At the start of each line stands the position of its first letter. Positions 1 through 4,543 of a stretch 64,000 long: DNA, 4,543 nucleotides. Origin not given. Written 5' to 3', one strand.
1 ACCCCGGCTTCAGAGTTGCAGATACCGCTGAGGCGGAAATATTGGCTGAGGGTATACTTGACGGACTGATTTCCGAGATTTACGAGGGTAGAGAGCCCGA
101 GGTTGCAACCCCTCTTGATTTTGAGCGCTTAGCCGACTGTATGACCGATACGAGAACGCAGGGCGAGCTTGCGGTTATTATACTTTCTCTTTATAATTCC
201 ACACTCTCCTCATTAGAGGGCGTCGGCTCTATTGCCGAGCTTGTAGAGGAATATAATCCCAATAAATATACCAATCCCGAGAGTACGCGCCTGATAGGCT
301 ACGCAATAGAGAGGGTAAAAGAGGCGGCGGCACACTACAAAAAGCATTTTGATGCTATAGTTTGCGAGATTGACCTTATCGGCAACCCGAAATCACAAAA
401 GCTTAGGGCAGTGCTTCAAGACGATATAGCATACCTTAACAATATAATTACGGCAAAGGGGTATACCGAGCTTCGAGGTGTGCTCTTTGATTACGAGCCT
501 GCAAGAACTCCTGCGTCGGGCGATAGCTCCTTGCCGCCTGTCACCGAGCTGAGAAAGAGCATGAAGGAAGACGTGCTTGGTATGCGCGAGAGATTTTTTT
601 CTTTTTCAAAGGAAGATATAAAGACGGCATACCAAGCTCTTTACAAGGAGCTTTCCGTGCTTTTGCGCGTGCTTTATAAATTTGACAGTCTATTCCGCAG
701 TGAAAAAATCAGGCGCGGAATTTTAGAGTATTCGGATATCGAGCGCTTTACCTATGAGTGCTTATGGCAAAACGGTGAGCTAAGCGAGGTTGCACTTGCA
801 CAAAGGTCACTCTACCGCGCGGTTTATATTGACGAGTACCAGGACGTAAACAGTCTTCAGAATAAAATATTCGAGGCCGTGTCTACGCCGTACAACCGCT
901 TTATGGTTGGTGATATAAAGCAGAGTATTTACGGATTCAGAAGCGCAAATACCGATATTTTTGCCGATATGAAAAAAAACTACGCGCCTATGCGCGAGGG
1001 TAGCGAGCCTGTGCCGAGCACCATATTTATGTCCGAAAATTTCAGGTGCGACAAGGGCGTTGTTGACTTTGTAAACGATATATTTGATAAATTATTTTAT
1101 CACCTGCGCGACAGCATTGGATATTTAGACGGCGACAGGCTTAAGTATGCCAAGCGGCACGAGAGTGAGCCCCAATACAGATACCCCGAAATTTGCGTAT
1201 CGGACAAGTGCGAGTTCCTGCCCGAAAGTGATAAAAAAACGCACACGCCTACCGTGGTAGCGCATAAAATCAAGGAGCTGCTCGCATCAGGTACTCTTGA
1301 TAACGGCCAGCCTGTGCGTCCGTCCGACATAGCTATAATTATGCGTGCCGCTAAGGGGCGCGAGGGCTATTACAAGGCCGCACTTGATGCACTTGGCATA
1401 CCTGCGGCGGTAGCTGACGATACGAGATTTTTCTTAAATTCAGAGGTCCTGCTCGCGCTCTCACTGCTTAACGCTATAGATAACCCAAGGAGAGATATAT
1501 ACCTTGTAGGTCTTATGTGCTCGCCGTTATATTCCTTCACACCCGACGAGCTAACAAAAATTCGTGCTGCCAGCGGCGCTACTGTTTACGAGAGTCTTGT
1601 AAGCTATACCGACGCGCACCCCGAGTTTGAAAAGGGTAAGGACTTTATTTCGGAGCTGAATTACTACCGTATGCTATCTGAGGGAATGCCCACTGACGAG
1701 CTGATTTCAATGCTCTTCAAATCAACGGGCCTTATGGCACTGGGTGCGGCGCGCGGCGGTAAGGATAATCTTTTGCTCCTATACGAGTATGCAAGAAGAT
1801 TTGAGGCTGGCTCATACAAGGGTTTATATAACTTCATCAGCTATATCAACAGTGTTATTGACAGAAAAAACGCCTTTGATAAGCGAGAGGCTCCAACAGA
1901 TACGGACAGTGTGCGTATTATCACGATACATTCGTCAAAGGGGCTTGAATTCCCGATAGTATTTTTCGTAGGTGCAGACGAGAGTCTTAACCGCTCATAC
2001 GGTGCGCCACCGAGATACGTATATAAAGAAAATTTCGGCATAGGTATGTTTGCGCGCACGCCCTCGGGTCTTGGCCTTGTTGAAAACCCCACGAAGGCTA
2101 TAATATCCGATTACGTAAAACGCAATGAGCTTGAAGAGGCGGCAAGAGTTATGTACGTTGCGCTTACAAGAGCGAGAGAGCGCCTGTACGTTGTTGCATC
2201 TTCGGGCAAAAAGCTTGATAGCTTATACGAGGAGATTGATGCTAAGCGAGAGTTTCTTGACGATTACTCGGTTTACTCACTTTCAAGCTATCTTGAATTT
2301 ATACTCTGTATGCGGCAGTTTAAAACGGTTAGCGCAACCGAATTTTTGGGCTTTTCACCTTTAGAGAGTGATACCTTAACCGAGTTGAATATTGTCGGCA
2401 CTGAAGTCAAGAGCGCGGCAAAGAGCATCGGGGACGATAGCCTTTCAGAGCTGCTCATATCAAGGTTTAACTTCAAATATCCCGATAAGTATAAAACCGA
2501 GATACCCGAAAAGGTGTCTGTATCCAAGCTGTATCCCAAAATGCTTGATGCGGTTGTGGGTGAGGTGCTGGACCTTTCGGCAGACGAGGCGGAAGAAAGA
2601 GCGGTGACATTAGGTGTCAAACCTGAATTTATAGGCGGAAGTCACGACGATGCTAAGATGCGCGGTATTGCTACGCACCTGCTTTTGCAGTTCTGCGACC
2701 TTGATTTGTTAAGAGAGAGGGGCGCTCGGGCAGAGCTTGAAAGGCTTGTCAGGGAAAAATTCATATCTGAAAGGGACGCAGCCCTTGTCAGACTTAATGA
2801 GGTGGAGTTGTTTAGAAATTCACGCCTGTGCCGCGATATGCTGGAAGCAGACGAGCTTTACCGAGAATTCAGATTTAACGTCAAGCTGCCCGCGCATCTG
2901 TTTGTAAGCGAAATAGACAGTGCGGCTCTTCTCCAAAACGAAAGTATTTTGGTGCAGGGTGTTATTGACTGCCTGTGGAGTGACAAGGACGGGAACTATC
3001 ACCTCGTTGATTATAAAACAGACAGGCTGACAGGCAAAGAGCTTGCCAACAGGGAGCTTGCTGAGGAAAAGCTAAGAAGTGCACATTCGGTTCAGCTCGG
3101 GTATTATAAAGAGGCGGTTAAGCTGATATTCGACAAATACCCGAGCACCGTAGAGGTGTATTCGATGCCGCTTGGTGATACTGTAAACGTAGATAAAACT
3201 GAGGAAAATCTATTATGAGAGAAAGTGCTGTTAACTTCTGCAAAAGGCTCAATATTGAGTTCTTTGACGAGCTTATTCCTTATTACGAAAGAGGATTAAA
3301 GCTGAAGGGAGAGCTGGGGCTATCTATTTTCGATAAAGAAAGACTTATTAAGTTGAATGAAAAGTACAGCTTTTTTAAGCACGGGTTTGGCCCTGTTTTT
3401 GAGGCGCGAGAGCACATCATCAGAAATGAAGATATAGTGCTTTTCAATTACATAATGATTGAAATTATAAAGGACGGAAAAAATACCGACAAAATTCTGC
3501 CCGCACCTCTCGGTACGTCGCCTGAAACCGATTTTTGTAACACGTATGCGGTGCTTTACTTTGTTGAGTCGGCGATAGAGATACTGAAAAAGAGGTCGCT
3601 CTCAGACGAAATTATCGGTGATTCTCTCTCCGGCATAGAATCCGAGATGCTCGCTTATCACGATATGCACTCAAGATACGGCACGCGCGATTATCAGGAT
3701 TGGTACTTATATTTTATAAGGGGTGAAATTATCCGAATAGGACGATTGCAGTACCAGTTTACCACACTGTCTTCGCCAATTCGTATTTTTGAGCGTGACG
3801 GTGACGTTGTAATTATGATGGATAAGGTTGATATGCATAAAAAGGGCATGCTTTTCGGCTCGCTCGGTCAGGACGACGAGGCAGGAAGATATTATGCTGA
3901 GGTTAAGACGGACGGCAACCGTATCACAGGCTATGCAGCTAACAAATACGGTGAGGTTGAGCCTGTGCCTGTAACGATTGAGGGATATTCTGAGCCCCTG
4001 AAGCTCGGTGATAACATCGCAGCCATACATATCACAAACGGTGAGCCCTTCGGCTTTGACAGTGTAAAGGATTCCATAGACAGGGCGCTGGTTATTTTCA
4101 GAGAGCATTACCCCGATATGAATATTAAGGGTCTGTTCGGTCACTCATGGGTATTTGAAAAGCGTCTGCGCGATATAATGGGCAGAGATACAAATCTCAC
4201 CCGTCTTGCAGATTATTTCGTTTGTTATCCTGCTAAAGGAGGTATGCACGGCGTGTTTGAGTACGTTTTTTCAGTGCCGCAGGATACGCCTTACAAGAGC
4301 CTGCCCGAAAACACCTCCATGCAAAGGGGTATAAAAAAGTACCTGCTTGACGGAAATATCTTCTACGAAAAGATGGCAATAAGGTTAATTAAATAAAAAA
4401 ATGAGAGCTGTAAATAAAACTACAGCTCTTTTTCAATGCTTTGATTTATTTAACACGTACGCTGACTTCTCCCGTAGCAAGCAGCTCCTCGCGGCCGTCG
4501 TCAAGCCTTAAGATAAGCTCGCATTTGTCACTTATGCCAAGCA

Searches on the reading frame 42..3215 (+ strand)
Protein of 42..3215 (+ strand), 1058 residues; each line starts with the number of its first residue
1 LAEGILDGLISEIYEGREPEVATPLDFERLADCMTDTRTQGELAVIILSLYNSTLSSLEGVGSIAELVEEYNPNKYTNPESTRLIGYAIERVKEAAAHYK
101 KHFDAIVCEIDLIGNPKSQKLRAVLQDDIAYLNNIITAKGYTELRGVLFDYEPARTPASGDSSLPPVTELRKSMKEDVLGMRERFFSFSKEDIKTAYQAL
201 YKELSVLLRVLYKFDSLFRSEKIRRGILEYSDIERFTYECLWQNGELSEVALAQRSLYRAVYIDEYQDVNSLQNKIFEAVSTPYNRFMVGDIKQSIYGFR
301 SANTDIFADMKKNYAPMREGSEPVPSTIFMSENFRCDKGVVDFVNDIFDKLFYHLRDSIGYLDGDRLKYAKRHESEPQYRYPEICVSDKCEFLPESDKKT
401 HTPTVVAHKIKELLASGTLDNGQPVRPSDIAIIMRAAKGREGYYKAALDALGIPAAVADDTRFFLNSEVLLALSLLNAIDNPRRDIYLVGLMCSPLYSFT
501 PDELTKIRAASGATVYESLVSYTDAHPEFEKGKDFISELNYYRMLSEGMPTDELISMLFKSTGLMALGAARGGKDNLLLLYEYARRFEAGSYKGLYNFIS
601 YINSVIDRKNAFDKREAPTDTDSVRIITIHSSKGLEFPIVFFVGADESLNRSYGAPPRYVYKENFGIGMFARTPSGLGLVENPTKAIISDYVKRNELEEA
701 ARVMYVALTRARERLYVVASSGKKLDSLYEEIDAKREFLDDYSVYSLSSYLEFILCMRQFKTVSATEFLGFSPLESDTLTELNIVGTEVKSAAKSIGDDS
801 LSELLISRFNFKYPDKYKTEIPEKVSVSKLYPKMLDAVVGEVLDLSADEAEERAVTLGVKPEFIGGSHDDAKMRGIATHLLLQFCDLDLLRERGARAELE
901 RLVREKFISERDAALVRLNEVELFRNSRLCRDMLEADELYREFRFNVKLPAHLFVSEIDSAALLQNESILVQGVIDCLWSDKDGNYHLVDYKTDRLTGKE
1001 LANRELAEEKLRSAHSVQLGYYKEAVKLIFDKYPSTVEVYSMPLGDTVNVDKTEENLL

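Call 20: search_protein_families(library=pfam, max_evalue=0.001, proteins=[window:42-3215:+])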
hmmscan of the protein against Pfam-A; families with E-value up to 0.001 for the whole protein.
window:42-3215:+ (1058 aa): 5 families
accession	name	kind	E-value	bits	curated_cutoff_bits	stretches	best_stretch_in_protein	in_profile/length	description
PF13361.12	UvrD_C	-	1e-26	94.6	25.6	1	330-721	3-349/350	UvrD-like helicase C-terminal domain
PF00580.27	UvrD-helicase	-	1.9e-19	70.8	23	1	187-314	151-270/271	UvrD/REP helicase N-terminal domain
PF13538.12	UvrD_C_2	-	3.8e-11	43.1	27.4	1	624-647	2-25/52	UvrD-like helicase C-terminal domain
PF12705.13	PDDEXK_1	-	2.6e-06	28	22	1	870-1030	33-173/247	PD-(D/E)XK nuclease superfamily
PF13245.12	AAA_19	-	7.1e-06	26.7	25.1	1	258-300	91-134/134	AAA domain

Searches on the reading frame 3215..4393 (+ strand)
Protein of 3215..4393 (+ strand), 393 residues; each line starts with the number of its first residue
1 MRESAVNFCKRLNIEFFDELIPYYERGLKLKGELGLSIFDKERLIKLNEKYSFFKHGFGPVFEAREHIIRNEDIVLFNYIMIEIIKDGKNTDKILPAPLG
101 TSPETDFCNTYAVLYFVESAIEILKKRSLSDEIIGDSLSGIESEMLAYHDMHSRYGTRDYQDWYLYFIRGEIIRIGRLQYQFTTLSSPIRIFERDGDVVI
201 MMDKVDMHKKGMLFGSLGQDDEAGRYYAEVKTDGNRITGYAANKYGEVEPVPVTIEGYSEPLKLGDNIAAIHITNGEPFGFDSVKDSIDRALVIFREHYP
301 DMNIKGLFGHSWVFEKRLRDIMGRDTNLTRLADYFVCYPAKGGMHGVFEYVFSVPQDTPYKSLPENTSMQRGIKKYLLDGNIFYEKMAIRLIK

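Call 20: search_protein_families(library=pfam, max_evalue=0.001, proteins=[window:3215-4393:+])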
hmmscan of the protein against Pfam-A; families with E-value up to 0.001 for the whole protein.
window:3215-4393:+ (393 aa): 2 families
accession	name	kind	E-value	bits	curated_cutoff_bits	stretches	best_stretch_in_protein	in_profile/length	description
PF18164.7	GNAT_C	-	1.5e-25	90.2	22.8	1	172-385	1-137/142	GNAT-like C-terminal domain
PF18082.7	NAT_N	-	5.6e-05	24.5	27.8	1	99-170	59-129/129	N-acyltransferase N-terminal domain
